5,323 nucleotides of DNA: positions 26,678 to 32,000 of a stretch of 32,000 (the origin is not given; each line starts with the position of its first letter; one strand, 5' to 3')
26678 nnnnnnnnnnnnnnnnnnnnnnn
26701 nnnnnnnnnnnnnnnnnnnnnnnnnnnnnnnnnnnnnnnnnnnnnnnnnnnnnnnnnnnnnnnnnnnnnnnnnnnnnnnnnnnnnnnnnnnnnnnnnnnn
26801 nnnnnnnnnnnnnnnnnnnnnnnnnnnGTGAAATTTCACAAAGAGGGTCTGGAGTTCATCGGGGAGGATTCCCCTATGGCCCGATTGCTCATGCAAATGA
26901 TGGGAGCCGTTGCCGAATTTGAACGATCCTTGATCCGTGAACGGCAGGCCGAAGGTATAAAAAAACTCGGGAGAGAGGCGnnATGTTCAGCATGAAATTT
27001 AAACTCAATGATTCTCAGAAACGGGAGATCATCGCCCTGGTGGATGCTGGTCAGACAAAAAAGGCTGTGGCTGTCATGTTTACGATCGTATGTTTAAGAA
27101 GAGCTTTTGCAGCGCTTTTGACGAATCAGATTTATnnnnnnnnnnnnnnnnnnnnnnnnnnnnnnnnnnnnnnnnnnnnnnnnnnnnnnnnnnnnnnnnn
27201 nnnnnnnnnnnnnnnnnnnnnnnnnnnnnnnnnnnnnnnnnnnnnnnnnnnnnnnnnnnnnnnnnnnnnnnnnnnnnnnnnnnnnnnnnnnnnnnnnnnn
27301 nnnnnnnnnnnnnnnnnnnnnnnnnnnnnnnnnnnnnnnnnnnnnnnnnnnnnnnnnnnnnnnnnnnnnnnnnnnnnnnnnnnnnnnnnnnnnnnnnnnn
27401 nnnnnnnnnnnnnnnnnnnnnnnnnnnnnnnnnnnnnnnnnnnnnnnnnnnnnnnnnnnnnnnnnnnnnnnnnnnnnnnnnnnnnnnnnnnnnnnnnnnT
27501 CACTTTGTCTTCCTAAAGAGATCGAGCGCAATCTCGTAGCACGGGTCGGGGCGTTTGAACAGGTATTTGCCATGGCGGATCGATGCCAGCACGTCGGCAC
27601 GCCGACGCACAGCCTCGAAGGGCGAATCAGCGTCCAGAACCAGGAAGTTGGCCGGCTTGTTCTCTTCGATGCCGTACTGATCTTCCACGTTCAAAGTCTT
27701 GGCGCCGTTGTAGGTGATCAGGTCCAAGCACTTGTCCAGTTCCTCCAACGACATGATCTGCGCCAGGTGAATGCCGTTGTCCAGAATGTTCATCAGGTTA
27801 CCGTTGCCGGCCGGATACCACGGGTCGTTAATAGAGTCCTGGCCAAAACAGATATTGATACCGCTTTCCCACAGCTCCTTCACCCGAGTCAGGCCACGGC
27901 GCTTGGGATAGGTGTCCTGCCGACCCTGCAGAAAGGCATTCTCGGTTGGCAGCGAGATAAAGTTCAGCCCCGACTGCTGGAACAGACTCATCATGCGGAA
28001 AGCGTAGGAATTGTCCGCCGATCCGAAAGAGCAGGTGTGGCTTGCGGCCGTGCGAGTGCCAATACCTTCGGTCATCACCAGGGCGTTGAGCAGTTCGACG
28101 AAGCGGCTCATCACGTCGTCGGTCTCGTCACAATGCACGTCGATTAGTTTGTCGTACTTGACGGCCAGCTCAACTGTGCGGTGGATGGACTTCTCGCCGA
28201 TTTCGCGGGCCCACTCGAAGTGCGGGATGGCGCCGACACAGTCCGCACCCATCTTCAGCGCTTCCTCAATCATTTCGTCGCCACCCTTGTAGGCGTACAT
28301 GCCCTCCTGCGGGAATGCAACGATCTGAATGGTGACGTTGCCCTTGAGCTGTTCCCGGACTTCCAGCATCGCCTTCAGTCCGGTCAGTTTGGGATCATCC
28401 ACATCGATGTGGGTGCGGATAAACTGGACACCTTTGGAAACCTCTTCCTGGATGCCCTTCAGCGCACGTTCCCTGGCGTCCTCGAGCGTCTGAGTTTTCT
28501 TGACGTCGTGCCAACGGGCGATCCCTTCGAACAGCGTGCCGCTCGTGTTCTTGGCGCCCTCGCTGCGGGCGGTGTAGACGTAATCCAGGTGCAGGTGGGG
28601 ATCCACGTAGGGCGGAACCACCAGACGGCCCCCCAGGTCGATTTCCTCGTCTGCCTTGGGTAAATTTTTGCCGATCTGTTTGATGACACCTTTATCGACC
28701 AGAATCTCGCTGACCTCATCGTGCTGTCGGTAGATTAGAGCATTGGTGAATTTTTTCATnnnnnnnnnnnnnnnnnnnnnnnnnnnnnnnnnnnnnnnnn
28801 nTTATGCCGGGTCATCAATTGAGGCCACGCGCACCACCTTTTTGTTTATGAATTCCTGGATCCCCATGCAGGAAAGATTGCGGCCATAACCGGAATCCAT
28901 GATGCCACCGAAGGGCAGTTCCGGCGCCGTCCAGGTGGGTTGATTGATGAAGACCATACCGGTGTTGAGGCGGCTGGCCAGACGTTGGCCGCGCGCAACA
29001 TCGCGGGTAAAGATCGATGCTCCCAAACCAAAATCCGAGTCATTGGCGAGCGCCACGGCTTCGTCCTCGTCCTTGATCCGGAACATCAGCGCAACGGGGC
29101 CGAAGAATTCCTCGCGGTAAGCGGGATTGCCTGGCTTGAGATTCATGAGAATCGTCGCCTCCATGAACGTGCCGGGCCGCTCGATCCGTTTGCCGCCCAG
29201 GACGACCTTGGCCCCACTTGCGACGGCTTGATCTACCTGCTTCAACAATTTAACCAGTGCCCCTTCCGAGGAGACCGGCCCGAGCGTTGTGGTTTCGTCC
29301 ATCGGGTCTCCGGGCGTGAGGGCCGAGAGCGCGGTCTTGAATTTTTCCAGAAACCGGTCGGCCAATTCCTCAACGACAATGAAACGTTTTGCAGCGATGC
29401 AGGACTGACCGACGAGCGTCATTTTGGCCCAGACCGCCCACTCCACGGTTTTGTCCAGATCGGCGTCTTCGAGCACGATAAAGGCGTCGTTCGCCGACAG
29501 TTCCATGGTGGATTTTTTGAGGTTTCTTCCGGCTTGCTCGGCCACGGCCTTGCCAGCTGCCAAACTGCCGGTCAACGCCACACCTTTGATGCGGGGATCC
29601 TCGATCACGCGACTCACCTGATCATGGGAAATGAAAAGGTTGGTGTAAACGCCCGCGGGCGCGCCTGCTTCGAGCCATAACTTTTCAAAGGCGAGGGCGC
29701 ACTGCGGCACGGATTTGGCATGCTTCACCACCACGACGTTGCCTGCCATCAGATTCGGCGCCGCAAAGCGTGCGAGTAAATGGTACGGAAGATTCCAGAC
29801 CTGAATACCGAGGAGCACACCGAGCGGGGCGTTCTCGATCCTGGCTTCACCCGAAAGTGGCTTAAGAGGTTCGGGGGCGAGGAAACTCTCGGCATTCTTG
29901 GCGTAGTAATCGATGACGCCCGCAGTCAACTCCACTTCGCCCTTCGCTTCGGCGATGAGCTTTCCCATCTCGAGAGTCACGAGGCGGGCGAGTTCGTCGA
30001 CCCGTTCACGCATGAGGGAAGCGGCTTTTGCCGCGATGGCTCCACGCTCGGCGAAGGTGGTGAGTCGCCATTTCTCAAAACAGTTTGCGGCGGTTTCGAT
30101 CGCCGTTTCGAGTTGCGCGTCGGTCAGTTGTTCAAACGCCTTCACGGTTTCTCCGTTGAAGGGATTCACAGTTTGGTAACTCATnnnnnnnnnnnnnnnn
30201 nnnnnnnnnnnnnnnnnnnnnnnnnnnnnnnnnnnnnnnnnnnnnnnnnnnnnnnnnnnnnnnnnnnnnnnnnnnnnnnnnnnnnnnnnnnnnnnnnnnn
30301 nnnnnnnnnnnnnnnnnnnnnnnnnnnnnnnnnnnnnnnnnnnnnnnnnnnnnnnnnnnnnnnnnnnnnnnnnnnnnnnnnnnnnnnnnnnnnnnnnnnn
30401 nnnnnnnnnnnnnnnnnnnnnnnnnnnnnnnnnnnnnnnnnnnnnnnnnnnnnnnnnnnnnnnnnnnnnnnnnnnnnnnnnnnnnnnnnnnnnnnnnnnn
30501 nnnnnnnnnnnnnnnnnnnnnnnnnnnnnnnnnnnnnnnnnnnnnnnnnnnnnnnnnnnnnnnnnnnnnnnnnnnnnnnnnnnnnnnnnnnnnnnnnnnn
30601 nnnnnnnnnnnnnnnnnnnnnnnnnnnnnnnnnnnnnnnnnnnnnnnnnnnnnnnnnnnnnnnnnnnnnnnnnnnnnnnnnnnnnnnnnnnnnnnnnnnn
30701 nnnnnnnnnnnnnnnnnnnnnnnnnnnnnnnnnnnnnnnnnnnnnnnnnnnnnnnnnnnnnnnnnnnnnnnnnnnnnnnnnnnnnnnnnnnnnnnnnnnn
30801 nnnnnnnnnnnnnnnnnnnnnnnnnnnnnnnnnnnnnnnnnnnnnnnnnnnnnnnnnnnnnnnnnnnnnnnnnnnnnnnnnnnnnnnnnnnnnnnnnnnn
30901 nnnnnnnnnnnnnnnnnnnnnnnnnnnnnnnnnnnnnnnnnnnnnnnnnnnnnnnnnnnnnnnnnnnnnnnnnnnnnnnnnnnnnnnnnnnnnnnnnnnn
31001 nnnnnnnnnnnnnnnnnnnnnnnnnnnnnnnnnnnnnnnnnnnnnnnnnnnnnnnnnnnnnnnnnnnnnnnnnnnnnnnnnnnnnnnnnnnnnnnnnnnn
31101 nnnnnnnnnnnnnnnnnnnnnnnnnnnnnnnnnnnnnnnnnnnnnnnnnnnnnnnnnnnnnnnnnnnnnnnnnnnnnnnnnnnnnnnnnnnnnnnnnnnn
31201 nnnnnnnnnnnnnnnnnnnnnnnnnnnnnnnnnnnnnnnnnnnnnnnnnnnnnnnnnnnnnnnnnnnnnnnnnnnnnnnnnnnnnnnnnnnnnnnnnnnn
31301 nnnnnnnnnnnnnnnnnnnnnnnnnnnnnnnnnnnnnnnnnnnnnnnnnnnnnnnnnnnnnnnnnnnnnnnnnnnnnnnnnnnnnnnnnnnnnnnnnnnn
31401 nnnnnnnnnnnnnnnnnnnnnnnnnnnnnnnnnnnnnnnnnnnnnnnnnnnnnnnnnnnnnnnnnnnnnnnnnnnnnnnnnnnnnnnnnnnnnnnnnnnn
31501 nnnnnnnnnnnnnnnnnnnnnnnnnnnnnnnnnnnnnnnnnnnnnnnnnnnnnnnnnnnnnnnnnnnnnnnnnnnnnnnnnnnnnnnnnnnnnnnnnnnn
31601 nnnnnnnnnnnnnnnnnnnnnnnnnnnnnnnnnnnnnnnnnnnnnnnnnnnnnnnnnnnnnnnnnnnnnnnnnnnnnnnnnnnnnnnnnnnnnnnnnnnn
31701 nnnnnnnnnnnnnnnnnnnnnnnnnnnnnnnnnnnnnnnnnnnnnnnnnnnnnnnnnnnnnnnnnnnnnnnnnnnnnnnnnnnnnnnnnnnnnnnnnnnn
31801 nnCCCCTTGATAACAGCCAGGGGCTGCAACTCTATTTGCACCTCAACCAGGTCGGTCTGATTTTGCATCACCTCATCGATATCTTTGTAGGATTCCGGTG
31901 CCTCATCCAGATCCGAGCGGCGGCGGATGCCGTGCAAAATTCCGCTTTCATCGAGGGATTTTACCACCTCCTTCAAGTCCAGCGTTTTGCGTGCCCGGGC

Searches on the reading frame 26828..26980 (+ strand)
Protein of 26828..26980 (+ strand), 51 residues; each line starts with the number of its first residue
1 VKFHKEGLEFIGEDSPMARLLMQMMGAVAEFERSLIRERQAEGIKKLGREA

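Call 69: search_protein_families(library=pfam, proteins=[window:26828-26980:+], max_evalue=0.1)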
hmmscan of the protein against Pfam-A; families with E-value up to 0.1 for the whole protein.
seq(51 aa): 1 family
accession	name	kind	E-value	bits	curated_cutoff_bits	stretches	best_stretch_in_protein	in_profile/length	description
PF00239.26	Resolvase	-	3.6e-09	37.3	23.3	1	7-46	102-138/145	Resolvase, N terminal domain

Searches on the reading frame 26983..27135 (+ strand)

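Call 69: search_protein_families(library=pfam, proteins=[window:26983-27135:+], max_evalue=0.1)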
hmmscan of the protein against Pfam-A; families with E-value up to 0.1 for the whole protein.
seq(51 aa): 1 family
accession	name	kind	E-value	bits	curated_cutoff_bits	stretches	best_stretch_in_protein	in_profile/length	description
PF01468.23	GA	-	0.041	14.5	24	1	8-30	21-43/55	GA module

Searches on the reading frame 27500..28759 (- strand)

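Call 8: search_protein_families(library=pfam, proteins=[window:27500-28759:-], max_evalue=0.01)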
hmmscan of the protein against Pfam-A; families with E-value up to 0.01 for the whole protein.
window:27500-28759:- (419 aa): 2 families
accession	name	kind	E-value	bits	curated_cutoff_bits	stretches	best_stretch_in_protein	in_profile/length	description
PF07969.17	Amidohydro_3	-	1.1e-44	154.2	29.7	1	38-398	1-469/472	Amidohydrolase family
PF01979.26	Amidohydro_1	-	1.3e-19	71.1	25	1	47-397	2-342/345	Amidohydrolase family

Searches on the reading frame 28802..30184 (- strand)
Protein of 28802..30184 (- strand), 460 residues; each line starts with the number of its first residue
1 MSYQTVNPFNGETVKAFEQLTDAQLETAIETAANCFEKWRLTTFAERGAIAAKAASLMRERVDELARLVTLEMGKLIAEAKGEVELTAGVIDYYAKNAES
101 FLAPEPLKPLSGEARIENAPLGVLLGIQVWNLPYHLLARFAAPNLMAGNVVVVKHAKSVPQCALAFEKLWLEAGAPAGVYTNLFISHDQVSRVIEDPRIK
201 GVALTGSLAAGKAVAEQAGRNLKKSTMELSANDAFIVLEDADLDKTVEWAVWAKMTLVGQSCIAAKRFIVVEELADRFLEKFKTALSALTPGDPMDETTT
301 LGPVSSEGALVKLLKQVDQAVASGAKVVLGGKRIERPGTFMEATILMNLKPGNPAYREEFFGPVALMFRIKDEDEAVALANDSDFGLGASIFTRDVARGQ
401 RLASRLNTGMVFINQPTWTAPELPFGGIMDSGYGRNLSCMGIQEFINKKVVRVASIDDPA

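Call 8: search_protein_families(library=pfam, proteins=[window:28802-30184:-], max_evalue=0.01)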
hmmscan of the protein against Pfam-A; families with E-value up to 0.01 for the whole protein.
window:28802-30184:- (460 aa): 1 family
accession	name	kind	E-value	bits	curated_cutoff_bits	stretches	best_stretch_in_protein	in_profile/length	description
PF00171.27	Aldedh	-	7.1e-133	444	23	1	3-451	9-461/461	Aldehyde dehydrogenase family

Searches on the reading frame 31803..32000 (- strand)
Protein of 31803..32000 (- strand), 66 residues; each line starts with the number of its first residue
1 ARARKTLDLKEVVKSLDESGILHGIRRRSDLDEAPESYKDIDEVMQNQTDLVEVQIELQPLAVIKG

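Call 76: find_homologous_proteins(query=window:31803-32000:-, max_evalue=1e-15)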
Query seq(66 aa) (66 aa): 29 proteins with E <= 1e-15 among 37 candidates.
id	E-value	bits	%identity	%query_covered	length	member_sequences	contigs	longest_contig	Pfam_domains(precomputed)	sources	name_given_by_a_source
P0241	6.8e-27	109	86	100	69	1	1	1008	PF01139.23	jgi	jgi:tRNA-splicing ligase RtcB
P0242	7.6e-25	103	82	98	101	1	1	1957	PF01139.23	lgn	-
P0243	1.2e-24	102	79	100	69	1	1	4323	PF01139.23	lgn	-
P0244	8.0e-23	97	73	100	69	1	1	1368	PF01139.23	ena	-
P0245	1.1e-22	96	76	100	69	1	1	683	PF01139.23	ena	-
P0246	1.3e-22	96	76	100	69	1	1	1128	PF01139.23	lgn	-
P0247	1.4e-22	96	77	100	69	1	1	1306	PF01139.23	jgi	jgi:tRNA-splicing ligase RtcB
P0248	1.9e-22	96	77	100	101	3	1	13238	PF01139.23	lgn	-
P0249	2.8e-22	95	76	100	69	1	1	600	PF01139.23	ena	-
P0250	4.6e-22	94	78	97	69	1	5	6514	PF01139.23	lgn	-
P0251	1.8e-21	92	74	100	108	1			PF01139.23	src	-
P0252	2.1e-21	92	74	100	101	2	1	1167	PF01139.23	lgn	-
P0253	6.0e-21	91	76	95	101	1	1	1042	PF01139.23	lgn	-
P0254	4.1e-20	88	72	97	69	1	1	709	PF01139.23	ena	-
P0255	2.8e-19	86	72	98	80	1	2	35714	PF01139.23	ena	-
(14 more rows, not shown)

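Call 77: find_encoding_contigs(protein=P0241, flank=3000, max_places=3)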
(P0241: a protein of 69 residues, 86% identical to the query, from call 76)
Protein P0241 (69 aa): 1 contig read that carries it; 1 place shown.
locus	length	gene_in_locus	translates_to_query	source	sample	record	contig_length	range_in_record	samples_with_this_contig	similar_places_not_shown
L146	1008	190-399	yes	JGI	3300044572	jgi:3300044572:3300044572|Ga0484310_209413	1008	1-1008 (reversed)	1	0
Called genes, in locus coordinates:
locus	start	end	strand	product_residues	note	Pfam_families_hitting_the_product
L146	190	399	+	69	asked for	PF01139:RtcB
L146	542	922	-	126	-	-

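Call 78: find_encoding_contigs(protein=P0242, flank=3000, max_places=3)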
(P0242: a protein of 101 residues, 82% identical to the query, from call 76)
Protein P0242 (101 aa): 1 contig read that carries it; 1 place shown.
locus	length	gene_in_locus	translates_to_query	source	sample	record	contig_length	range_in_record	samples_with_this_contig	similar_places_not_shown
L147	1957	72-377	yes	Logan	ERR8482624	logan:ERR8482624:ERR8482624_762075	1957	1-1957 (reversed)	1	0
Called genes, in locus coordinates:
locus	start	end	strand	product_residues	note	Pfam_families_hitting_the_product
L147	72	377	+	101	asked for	PF01139:RtcB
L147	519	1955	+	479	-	?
